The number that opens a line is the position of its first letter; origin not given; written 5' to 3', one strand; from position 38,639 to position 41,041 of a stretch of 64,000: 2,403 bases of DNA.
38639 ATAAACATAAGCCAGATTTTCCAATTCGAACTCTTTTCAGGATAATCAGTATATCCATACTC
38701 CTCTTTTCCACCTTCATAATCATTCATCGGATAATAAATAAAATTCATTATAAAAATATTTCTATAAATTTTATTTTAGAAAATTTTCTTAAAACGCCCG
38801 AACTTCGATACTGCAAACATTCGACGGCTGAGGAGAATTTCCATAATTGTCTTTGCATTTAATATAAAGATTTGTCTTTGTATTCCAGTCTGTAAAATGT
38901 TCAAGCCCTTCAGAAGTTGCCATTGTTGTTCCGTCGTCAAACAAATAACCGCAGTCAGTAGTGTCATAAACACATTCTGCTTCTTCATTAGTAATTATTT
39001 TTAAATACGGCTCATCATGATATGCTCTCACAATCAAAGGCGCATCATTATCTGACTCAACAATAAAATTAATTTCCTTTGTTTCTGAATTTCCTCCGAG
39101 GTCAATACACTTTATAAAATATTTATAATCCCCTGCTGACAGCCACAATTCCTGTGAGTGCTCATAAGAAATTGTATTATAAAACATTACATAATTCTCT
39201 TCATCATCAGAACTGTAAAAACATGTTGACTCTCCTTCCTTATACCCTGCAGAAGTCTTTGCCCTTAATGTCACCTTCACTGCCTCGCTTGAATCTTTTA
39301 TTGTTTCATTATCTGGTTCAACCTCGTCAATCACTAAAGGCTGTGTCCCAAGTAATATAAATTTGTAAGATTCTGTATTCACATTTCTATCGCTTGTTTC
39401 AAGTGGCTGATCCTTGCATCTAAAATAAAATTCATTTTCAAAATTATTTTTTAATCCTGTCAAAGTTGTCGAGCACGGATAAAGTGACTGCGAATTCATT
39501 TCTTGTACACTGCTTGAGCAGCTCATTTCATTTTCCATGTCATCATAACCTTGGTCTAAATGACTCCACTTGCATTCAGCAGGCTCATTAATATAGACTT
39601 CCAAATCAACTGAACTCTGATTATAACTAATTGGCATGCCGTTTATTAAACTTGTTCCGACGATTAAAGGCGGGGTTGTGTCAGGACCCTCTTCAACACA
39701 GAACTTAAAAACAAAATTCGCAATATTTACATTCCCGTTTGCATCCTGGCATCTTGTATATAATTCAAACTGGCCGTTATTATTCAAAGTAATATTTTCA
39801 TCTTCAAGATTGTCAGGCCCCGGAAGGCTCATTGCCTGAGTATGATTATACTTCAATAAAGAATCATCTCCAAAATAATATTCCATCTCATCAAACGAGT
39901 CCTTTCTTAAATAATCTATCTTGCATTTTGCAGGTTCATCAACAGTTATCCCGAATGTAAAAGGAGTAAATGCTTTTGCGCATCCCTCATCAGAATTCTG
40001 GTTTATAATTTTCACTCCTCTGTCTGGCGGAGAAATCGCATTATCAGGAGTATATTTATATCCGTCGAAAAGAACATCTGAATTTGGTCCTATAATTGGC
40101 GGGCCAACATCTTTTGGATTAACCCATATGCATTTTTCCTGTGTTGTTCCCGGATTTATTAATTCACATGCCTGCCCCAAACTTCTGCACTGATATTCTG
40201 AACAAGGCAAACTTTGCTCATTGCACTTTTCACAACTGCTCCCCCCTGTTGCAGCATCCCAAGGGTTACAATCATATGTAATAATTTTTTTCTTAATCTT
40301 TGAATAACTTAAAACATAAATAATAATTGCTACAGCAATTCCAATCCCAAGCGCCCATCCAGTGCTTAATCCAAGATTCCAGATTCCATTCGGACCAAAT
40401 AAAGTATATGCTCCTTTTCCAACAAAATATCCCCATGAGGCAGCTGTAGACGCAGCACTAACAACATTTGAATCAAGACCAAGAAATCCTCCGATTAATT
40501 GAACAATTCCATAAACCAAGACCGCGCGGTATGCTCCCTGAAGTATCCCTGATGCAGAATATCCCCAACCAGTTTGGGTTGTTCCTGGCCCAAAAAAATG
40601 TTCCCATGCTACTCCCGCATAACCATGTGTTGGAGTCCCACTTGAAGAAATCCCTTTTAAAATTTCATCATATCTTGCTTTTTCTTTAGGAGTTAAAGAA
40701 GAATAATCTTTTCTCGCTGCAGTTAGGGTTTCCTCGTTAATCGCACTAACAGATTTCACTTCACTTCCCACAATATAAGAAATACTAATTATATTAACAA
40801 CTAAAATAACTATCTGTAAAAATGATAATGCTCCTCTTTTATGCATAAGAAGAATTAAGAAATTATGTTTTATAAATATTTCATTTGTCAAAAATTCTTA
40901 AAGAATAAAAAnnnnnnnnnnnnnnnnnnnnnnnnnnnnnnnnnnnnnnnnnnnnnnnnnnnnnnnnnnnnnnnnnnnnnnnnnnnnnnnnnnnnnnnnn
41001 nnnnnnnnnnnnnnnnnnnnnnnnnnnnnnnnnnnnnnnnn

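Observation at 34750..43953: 9-kb minus-strand cluster of type-IV-pilin-like proteins with Cys-rich secreted proteins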

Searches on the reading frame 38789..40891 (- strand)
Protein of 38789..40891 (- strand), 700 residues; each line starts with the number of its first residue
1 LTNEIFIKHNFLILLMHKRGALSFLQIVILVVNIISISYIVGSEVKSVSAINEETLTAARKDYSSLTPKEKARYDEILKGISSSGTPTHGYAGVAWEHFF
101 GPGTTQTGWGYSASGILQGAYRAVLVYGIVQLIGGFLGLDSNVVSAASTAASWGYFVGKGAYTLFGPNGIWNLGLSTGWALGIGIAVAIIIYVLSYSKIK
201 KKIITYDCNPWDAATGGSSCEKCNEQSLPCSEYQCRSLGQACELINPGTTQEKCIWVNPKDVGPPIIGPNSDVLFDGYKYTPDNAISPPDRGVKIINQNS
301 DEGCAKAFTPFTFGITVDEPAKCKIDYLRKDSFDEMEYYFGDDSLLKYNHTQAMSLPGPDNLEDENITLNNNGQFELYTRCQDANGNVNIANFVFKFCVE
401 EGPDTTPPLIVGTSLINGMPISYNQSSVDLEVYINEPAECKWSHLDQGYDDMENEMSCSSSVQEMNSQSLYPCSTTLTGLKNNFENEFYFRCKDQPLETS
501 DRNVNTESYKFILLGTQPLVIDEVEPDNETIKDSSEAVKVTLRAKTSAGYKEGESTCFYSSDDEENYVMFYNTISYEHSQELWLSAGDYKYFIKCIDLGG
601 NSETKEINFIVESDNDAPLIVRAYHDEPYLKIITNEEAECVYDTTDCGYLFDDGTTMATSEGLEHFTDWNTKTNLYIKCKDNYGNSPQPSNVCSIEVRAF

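Call 7: search_protein_families(library=pfam, proteins=[window:38789-40891:-], max_evalue=1)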
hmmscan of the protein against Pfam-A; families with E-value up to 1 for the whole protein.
window:38789-40891:- (700 aa): 2 families
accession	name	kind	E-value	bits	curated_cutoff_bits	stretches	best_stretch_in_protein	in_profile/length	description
PF15418.12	DUF4625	-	0.13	13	27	0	585-609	104-128/131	Domain of unknown function (DUF4625)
PF19077.6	Big_13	-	0.23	12.4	27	0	584-611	72-100/102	Bacterial Ig-like domain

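Call 8: search_protein_families(library=ncbifam, proteins=[window:38789-40891:-], max_evalue=1)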
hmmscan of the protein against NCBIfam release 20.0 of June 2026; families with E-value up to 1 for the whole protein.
window:38789-40891:- (700 aa): 1 family
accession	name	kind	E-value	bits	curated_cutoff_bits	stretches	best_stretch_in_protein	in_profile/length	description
TIGR00142.1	hycI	equivalog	0.17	11.7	119.1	1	487-542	82-138/146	hydrogenase maturation peptidase HycI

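Call 11: find_homologous_proteins(query=window:38789-40891:-, max_evalue=0.001)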
Query window:38789-40891:- (700 aa): 820 proteins with E <= 0.001 among 8000 candidates; the best 120 are listed.
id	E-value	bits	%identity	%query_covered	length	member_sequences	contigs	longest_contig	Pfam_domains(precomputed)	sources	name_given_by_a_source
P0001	0.0e+0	1603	100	98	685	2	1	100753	-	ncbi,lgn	ncbi:MAG: hypothetical protein PVJ67_01385 [Candidatus Pacearchaeota archaeon]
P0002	0.0e+0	1111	68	98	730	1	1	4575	-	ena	-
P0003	0.0e+0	1060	65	98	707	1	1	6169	-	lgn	-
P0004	3.9e-295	999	62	98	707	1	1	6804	-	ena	-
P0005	3.4e-282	956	59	98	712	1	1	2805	-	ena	-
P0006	1.3e-281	954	61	98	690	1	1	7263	-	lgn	-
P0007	3.5e-278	943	59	98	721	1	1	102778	-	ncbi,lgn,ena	-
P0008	5.7e-273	926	63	86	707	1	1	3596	-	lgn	-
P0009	2.6e-266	903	56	98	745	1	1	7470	-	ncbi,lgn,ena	-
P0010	1.6e-263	894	65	84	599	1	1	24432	PF19077.7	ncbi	ncbi:MAG: hypothetical protein ABIA78_03800, partial [archaeon]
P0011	2.0e-262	891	59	97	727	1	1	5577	-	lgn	-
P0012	5.3e-261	886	56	98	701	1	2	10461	-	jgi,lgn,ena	-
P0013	7.6e-261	885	58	98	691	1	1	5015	-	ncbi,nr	ncbi:MAG: hypothetical protein KKG94_04020 [Nanoarchaeota archaeon]|nr:hypothetical protein [Nanoarc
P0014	1.2e-260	885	57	97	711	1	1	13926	-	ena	-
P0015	1.3e-259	881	62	89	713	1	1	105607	-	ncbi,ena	-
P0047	1.6e-235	802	52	98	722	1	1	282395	-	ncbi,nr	ncbi:hypothetical protein GOV13_01830 [Candidatus Pacearchaeota archaeon]|nr:hypothetical protein [C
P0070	1.6e-228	779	57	84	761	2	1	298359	-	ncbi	-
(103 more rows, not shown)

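Call 12: find_encoding_contigs(protein=P0047, flank=10000, max_places=2)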
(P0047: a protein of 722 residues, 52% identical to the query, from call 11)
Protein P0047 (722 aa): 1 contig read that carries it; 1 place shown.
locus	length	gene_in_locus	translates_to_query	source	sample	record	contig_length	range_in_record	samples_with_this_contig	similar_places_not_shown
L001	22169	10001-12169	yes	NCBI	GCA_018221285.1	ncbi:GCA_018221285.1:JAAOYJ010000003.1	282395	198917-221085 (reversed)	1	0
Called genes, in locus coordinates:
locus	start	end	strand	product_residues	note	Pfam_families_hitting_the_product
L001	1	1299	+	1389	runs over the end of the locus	-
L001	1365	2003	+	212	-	-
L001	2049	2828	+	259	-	-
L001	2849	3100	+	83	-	-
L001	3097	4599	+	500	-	-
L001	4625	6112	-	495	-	-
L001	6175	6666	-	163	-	PF00383:dCMP_cyt_deam_1, PF14437:MafB19-deam, PF14439:Bd3614-deam (weak)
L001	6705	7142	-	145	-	PF00293:NUDIX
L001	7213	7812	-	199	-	-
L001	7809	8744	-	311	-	PF00535:Glycos_transf_2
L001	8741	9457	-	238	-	PF04055:Radical_SAM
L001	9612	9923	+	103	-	-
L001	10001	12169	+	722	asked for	-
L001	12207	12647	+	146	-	-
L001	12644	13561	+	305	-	-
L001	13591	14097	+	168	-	-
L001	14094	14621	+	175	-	-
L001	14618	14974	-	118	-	PF25212:HVO_A0114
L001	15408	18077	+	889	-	-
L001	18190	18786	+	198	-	-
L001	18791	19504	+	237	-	-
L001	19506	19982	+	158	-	PF06695:Sm_multidrug_ex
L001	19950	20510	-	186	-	-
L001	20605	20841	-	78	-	-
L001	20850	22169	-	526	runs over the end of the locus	-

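Call 13: find_encoding_contigs(protein=P0070, flank=10000, max_places=2)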
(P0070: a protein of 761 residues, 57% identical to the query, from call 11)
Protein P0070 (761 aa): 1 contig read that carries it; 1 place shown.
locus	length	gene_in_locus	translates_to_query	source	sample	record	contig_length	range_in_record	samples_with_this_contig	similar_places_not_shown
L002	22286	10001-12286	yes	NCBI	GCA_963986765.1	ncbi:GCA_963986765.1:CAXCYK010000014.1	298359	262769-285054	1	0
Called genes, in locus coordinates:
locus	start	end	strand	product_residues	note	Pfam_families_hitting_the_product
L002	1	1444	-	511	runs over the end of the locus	-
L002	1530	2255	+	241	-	PF00705:PCNA_N, PF02747:PCNA_C (faint)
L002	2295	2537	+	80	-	PF03297:Ribosomal_S25 (weak)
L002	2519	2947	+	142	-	PF01402:RHH_1 (faint)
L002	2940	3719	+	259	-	-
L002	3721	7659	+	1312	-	-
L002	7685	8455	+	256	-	-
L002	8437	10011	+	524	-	-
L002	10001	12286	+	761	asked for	-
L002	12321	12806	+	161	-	-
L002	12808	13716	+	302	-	-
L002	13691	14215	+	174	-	-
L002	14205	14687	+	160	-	-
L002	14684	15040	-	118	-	PF25212:HVO_A0114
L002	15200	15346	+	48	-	-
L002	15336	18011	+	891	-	-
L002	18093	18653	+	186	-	-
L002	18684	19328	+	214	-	-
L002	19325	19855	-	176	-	-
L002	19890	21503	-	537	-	PF07705:CARDB (faint)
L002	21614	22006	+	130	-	-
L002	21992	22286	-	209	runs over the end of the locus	PF01866:Diphthamide_syn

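Call 23: find_related_loci(query=A1, collection=genome_contigs, flank=10000)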
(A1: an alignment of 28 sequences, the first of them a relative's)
Query A1 (685 aa) in genome_contigs; peptide patterns used: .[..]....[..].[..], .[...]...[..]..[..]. (x = any residue, [..] = any of these).
525 stretches matched a pattern; 501 encode a relative of the query (tblastn E <= 1e-3); the best 80 are kept; 80 distinct loci.
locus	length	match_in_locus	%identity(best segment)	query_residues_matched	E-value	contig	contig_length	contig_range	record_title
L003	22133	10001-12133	60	2-685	0e+0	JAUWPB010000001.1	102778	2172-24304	MAG: Nanoarchaeota archaeon isolate CSMAG_2465 CSMAG_2465_k141_497572_length_102778_cov_44.9906, whole genome shotgun se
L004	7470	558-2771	56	1-685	0e+0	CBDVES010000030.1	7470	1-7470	MAG TPA_asm: uncultured archaeon isolate SRR22302360_concoct_122 genome assembly, contig: ERZ25073602.3987, whole genome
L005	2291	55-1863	61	93-685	0e+0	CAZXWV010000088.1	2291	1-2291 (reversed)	MAG TPA_asm: Candidatus Woesearchaeota archaeon isolate SRP050083_co2_138 genome assembly, contig: NODE_54135_length_229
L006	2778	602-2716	54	3-685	0e+0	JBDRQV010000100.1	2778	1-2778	MAG: Nanoarchaeota archaeon isolate MEGAHIT-group-2.61 k141_70186, whole genome shotgun sequence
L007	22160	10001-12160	52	1-685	0e+0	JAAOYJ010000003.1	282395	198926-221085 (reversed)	Candidatus Pacearchaeota archaeon isolate DPANNHV_H1.bin.34 k83_92324, whole genome shotgun sequence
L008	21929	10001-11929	55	67-683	0e+0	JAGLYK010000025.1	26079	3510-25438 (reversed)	MAG: Candidatus Pacearchaeota archaeon isolate RS_13_22 ZL320.bin.22.fa_25, whole genome shotgun sequence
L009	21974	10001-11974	54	3-685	0e+0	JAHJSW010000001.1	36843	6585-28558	MAG: Nanoarchaeota archaeon isolate OS_PC_MetaG.mb.31 OS_PC_MetaG.mb.31_k141_44199, whole genome shotgun sequence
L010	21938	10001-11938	55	60-685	0e+0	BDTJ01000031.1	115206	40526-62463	Archaeon BMS3Abin17 DNA, contig: NODE_2, whole genome shotgun sequence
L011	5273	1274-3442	51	4-683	0e+0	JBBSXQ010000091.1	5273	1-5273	MAG: Nanoarchaeota archaeon isolate H51-bin157_1 H51_bin157_1_000000000091, whole genome shotgun sequence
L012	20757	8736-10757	51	2-685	0e+0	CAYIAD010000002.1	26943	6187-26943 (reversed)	MAG TPA_asm: Candidatus Woesearchaeota archaeon isolate ERP119705_co1_747 genome assembly, contig: NODE_1769_length_2694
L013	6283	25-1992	54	67-685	0e+0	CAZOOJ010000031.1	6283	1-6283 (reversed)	MAG TPA_asm: Candidatus Woesearchaeota archaeon isolate SRP067234_co1_346 genome assembly, contig: k99_827054, whole gen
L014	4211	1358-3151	56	99-683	0e+0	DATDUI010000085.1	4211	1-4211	MAG TPA_asm: Candidatus Nanoarchaeia archaeon isolate SMAG_U8054 k141_521036, whole genome shotgun sequence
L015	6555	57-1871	56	91-685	0e+0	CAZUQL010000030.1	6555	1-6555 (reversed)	MAG TPA_asm: Candidatus Woesearchaeota archaeon isolate SRP178699_co1_470 genome assembly, contig: NODE_17053_length_655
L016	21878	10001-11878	54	67-683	0e+0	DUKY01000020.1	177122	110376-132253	MAG TPA_asm: Nanoarchaeota archaeon isolate UBA9966 contig_632, whole genome shotgun sequence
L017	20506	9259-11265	50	11-685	0e+0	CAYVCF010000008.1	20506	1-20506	MAG TPA_asm: Candidatus Woesearchaeota archaeon isolate SRP050083_co1_89 genome assembly, contig: NODE_1022_length_20506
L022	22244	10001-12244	46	1-685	0e+0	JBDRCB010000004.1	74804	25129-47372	MAG: archaeon isolate MEGAHIT-group-1.161 k141_2918550, whole genome shotgun sequence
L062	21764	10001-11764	50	90-685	0e+0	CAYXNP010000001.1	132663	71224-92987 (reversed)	MAG TPA_asm: Candidatus Woesearchaeota archaeon isolate SRP050083_co1_23 genome assembly, contig: NODE_12_length_132663_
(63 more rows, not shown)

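Call 29: predict_structure(alignment_id=A2)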
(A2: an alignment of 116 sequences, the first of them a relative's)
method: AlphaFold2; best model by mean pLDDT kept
length: 685 residues; sequences in the alignment: 116
mean_pLDDT: 86.4   pTM: 0.53
mean pLDDT of the five models: 86.4, 85.6, 84.8, 84.1, 83.7
residues with pLDDT >= 90: 371; 70-90: 239; 50-70: 62; < 50: 13
segments of 3 or more residues with pLDDT < 50: 1-4, 30-33
pLDDT, mean of each block of 10 residues (from residue 1): 55 80 70 55 73 81 60 74 79 81 90 92 89 94 93 89 90 90 59 64 90 87 88 89 86 94 92 90 92 86 94 91 88 90 67 65 93 93 80 88 95 94 93 96 75 80 96 94 78 94 97 86 94 94 90 94 96 96 96 91 92 93 96 95 95 93 92 90 86
secondary structure, 60 per line:
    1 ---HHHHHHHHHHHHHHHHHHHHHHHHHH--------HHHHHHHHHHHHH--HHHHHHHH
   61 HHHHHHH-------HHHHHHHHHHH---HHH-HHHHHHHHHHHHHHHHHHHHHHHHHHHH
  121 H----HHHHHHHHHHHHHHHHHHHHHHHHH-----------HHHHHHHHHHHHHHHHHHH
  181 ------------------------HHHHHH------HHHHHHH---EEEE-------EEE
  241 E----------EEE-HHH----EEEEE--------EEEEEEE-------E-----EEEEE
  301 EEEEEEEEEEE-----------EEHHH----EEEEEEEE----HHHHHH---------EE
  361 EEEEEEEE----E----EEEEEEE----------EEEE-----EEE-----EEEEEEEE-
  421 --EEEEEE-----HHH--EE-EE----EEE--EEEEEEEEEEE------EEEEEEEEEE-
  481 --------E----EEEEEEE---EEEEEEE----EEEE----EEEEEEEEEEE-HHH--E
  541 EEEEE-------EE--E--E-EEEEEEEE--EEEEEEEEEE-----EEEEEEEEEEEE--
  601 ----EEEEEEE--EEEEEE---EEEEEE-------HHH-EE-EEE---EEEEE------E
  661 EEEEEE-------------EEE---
elements in order: H4-29 H38-50 H53-67 H75-85 H93-121 H126-150 H162-180 H205-210 H217-223 E227-230 E238-241 E252-254 E263-267 E276-282 E296-311 E332-339 H344-349 E359-368 E378-384 E395-398 E404-406 E412-419 E423-428 E448-450 E453-463 E470-479 E494-500 E504-510 E515-518 E523-533 E540-545 E562-569 E572-581 E587-598 E605-611 E614-619 E623-628 E643-645 E649-653 E660-666 E680-682

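Call 31: fold_search(model_id=the predicted structure, library=pdb)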
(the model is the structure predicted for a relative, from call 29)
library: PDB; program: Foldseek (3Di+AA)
matches with E <= 10: 1881; with E <= 0.001: 317
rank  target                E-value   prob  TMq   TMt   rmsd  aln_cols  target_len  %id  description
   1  4y61_A                1.0e-12  1.00  0.16  0.26  21.0       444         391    8  Crystal structure of the complex between Slitrk2 LRR1 and PTP delta Ig1-Fn1 (released 2015-06-03)
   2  4yfd_A                1.2e-11  1.00  0.16  0.20  17.9       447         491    8  Crystal structure PTP delta Ig1-Fn2 in complex with IL-1RAcP (released 2015-05-06)
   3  5j5j_A                8.3e-11  1.00  0.13  0.15  24.3       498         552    9  Crystal structure of a chimera of human Desmocollin-2 EC1 and human Desmoglein-2 EC2-EC5 (released 2016-06-22)
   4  5oj6_B                9.7e-11  1.00  0.17  0.17  16.2       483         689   11  Crystal structure of the chicken MDGA1 ectodomain in complex with the human neuroligin 1 (NL1(-A-B)) cholinesterase do (released 2017-08-23)
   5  5xwt_A                1.0e-10  1.00  0.17  0.25  21.0       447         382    8  Crystal structure of PTPdelta Ig1-Fn1 in complex with SALM5 LRR-Ig (released 2018-06-06)
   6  9flw_A                3.9e-10  1.00  0.19  0.24  35.7       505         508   11  CryoEM structure of the fragment-6 (3571-4078) in the grappling hook protein A (GhpA) in the bacterium Aureispira sp.  (released 2024-10-16)
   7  7ceg_A                1.1e-09  1.00  0.18  0.26  17.3       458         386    9  Crystal structure of the complex between mouse PTP delta and neuroligin-3 (released 2021-02-24)
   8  9ijj_C                1.3e-09  1.00  0.17  0.14  24.9       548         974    9  In situ structure of the central apparatus in mouse sperm axoneme. (released 2025-06-04)
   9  9ba5_A                1.5e-09  1.00  0.15  0.18  19.5       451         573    8  Cross-linked Contactin 2 Ig1-Ig6 (released 2024-07-17)
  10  4yfg_A                1.5e-09  1.00  0.20  0.25  14.2       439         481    8  Crystal structure of PTP delta meA3/meB minus variant Ig1-Fn1 (released 2015-05-06)
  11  4yh7_A                1.7e-09  1.00  0.17  0.19  19.0       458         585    8  Crystal structure of PTPdelta ectodomain in complex with IL1RAPL1 (released 2015-05-06)
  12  1cs6                  1.9e-09  1.00  0.15  0.23  27.6       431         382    8  N-TERMINAL FRAGMENT OF AXONIN-1 FROM CHICKEN (released 2000-05-19)
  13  5lfv_B                2.0e-09  1.00  0.15  0.26  17.4       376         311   10  Crystal structure of glycosylated Myelin-associated glycoprotein (MAG) Ig1-3 with soaked trisaccharide ligand (released 2016-12-14)
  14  3ubh                  2.4e-09  1.00  0.14  0.20  20.1       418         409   11  Crystal structure of Drosophila N-cadherin EC1-4 (released 2011-12-21)
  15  5xwt_C                2.5e-09  1.00  0.17  0.26  20.8       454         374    8  Crystal structure of PTPdelta Ig1-Fn1 in complex with SALM5 LRR-Ig (released 2018-06-06)
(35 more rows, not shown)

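Call 80: search_solved_structures(query=A2, max_evalue=1)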
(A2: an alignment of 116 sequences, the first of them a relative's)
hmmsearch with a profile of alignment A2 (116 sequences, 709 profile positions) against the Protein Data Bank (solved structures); distinct sequences matched with E-value up to 1: 3.
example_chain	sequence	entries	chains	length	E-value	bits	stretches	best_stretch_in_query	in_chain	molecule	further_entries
4r2h_A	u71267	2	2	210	0.03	15.8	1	412-473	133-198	STIV B204 ATPase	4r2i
6tmg_b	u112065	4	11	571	0.1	14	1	50-228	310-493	subunit b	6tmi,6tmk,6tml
4kfr_A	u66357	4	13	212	0.13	13.7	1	412-456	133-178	Genome packaging NTPase B204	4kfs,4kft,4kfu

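Call 90: search_protein_families(library=pfam, proteins=[L002:3721-7656:+, L003:1877-5638:+, L009:3010-6633:+, L022:2471-6415:+, L062:775-4842:+, L001:15408-18074:+, L002:15336-18008:+], max_evalue=0.01)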
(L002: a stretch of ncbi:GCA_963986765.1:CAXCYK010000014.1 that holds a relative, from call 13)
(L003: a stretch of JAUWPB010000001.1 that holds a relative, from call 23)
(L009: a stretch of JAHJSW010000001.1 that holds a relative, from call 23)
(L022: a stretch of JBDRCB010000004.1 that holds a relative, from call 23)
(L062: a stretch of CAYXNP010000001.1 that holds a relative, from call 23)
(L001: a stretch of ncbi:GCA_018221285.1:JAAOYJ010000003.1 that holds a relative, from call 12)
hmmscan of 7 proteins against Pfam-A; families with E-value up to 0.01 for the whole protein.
L002:3721-7656:+ (1312 aa): 0 families

L003:1877-5638:+ (1254 aa): 0 families

L009:3010-6633:+ (1208 aa): 0 families

L022:2471-6415:+ (1315 aa): 1 family
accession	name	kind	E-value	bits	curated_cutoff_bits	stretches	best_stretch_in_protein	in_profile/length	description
PF07495.19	Y_Y_Y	-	0.0023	18.2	26.6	0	1192-1227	29-64/65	Y_Y_Y domain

L062:775-4842:+ (1356 aa): 0 families

L001:15408-18074:+ (889 aa): 0 families

L002:15336-18008:+ (891 aa): 0 families
